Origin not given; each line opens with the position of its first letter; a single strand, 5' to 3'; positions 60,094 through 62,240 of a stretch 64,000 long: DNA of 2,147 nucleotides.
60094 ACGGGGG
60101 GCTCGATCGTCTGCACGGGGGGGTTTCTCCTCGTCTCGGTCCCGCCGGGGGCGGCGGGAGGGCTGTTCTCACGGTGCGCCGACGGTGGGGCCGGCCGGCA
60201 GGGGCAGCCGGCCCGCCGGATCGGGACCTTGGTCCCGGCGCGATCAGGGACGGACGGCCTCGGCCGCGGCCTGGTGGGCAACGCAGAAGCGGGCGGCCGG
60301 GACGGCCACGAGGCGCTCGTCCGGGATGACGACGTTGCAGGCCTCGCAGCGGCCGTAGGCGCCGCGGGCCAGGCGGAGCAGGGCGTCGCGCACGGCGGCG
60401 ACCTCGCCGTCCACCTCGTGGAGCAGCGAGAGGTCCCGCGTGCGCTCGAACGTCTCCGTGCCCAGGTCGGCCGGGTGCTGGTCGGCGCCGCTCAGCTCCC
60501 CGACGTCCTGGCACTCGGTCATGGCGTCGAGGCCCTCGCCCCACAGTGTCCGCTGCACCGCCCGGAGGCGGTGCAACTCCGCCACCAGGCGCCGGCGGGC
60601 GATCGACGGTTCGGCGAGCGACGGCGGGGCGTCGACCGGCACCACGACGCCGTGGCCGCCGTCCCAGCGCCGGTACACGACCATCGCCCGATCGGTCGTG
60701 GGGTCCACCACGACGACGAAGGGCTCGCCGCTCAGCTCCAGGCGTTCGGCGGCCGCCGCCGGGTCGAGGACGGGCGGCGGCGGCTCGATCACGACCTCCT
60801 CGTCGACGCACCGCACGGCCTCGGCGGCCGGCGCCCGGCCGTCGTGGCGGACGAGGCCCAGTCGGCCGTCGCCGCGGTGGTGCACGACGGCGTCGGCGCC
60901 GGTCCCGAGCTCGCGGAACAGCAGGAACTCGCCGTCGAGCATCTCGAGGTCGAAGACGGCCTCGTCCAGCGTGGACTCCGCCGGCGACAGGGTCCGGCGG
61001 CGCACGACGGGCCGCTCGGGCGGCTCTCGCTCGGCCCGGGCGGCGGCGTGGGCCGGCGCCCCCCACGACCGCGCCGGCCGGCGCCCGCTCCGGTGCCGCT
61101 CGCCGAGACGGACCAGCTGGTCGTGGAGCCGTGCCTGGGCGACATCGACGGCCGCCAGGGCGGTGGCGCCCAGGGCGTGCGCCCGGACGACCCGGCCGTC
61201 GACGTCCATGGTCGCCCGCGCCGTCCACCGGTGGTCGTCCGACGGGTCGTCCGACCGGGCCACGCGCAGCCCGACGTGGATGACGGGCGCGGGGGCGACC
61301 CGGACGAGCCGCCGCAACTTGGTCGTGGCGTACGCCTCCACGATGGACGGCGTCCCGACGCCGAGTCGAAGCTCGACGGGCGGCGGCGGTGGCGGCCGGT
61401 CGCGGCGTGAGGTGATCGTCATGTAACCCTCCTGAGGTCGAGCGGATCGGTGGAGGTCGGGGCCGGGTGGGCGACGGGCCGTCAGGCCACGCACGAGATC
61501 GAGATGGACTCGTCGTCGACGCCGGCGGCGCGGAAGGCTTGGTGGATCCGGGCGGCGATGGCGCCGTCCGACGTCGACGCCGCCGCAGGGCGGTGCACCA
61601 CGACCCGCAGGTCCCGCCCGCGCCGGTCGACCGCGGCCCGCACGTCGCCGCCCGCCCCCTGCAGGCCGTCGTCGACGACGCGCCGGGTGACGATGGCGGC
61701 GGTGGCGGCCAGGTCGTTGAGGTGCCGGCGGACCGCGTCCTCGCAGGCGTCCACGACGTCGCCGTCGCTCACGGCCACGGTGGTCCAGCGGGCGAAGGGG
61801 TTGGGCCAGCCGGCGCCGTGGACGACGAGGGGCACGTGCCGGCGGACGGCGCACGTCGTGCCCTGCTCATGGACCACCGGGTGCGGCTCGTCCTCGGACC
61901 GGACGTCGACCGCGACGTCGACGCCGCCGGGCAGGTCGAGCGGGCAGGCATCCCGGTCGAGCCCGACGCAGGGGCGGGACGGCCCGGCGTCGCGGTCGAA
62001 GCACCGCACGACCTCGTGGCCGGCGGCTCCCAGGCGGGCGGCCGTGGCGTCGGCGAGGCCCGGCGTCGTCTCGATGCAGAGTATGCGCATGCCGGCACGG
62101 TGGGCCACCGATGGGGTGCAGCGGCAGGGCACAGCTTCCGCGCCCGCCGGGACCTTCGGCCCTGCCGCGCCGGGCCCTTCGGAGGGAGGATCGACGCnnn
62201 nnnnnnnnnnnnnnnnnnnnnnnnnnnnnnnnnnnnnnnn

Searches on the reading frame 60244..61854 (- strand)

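Call 13: search_protein_families(library=pfam, proteins=[window:60244-61854:-], max_evalue=0.001)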
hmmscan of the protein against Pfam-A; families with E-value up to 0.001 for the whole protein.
window:60244-61854:- (536 aa): 3 families
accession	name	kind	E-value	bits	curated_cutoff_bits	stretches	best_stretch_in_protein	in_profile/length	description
PF16321.10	Ribosom_S30AE_C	-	5.6e-20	71.2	25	2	280-334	3-57/57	Sigma 54 modulation/S30EA ribosomal protein C terminus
PF01258.23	zf-dskA_traR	-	9.1e-07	29.2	24.9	1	498-526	1-29/36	Prokaryotic dksA/traR C4-type zinc finger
PF02482.25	Ribosomal_S30AE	-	0.00044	21.4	23.7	1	173-254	15-87/88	Sigma 54 modulation protein / S30EA ribosomal protein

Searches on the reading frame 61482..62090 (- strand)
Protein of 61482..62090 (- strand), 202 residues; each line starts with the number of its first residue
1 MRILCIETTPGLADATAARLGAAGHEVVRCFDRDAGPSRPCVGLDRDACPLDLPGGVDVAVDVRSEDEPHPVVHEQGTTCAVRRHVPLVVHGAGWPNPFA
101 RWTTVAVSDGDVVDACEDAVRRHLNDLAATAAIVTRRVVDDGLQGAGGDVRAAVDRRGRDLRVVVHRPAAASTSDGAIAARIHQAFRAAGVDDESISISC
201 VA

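Call 13: search_protein_families(library=pfam, proteins=[window:61482-62090:-], max_evalue=0.001)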
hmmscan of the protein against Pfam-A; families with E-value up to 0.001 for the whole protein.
window:61482-62090:- (202 aa): 0 families

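Call 50: search_protein_families(library=pfam, proteins=[window:61482-62090:-], max_evalue=0.01)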
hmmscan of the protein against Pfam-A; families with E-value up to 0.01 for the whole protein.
window:61482-62090:- (202 aa): 0 families

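Call 69: find_homologous_proteins(query=window:61482-62090:-, max_evalue=0.001)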
Query window:61482-62090:- (202 aa): 57 proteins with E <= 0.001 among 3348 candidates.
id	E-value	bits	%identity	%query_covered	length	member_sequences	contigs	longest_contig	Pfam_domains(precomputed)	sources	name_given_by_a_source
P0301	3.2e-126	437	100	100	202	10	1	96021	-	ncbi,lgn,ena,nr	ncbi:MAG TPA: hypothetical protein VKA65_12410 [Acidimicrobiales bacterium]|nr:hypothetical protein 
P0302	1.5e-113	395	90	100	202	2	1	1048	-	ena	-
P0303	1.7e-113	395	89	100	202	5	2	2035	-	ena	-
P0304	2.5e-109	382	88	100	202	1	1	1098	-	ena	-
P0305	1.1e-72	262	66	99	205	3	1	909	-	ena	-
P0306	5.8e-68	247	61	100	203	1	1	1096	-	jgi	jgi:hypothetical protein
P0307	7.4e-60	220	59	99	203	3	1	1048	-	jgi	jgi:hypothetical protein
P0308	4.2e-59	218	57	100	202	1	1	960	-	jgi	jgi:hypothetical protein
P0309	8.8e-55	204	54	100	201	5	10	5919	-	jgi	jgi:hypothetical protein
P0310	2.3e-54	202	55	100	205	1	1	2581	-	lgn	-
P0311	8.7e-54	200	56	100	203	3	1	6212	-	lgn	-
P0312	7.9e-51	191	51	100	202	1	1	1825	-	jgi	jgi:hypothetical protein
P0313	5.0e-50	188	51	99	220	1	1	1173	-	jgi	jgi:hypothetical protein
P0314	1.6e-49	186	52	100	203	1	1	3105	-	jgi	jgi:hypothetical protein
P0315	1.8e-48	183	52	100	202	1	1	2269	-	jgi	jgi:hypothetical protein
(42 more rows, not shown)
